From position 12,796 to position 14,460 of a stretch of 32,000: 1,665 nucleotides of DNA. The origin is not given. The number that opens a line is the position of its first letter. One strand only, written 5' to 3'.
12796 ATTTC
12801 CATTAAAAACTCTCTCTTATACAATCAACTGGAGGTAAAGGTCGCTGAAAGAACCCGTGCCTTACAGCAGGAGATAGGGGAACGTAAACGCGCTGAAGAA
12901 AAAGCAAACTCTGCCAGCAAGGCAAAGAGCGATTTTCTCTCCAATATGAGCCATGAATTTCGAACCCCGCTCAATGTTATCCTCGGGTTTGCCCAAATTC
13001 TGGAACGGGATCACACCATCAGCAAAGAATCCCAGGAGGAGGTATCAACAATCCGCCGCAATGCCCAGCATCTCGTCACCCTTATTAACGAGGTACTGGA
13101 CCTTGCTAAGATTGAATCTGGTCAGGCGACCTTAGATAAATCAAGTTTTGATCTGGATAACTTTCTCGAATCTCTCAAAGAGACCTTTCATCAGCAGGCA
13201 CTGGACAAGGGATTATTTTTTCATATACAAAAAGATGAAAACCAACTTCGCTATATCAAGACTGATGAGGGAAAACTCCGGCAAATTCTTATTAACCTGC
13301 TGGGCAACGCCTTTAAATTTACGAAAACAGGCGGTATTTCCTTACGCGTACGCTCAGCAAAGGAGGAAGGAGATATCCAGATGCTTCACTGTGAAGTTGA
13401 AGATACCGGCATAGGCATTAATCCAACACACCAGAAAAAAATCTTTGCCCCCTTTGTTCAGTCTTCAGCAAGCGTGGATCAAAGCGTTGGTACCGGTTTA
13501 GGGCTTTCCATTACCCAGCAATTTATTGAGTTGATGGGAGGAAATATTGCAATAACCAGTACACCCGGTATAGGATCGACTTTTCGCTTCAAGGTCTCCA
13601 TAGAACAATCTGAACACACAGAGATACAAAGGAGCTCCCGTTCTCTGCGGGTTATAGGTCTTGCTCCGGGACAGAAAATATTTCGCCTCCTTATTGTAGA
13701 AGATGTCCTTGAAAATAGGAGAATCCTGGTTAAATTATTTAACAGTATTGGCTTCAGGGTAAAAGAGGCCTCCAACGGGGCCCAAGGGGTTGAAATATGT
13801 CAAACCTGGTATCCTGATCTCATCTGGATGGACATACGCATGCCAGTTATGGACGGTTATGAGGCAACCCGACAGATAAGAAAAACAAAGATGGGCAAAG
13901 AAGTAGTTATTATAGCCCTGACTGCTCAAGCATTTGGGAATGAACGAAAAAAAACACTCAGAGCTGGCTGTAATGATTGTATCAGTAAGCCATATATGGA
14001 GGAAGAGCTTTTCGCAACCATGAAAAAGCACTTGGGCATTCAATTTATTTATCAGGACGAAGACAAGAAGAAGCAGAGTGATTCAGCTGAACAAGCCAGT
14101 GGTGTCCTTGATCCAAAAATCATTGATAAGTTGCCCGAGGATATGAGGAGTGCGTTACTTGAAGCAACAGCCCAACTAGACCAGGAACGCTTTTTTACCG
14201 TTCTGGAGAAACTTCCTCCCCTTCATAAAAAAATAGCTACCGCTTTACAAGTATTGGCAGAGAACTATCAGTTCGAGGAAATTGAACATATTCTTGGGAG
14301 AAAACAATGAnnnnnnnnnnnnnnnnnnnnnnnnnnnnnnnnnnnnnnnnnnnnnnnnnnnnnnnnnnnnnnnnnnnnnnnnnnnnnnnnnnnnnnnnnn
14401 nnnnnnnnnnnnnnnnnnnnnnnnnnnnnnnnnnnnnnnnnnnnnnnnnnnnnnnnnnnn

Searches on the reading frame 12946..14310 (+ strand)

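Call 27: search_protein_families(library=pfam, proteins=[window:12946-14310:+], max_evalue=0.0001)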
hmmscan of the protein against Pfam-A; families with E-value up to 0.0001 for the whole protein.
window:12946-14310:+ (454 aa): 4 families
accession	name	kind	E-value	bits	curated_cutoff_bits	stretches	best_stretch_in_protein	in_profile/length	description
PF02518.31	HATPase_c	-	2.6e-27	95.9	26.4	1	107-219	2-109/111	Histidine kinase-, DNA gyrase B-, and HSP90-like ATPase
PF00072.30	Response_reg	-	7.1e-25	87.8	30.2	1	249-358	2-109/111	Response regulator receiver domain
PF00512.31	HisKA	-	1.4e-17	64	26.9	1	1-59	9-66/66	His Kinase A (phospho-acceptor) domain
PF23198.2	PDE8A_N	-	9.6e-06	26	29.6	1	268-352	33-117/147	PDE8A-like, N-terminal domain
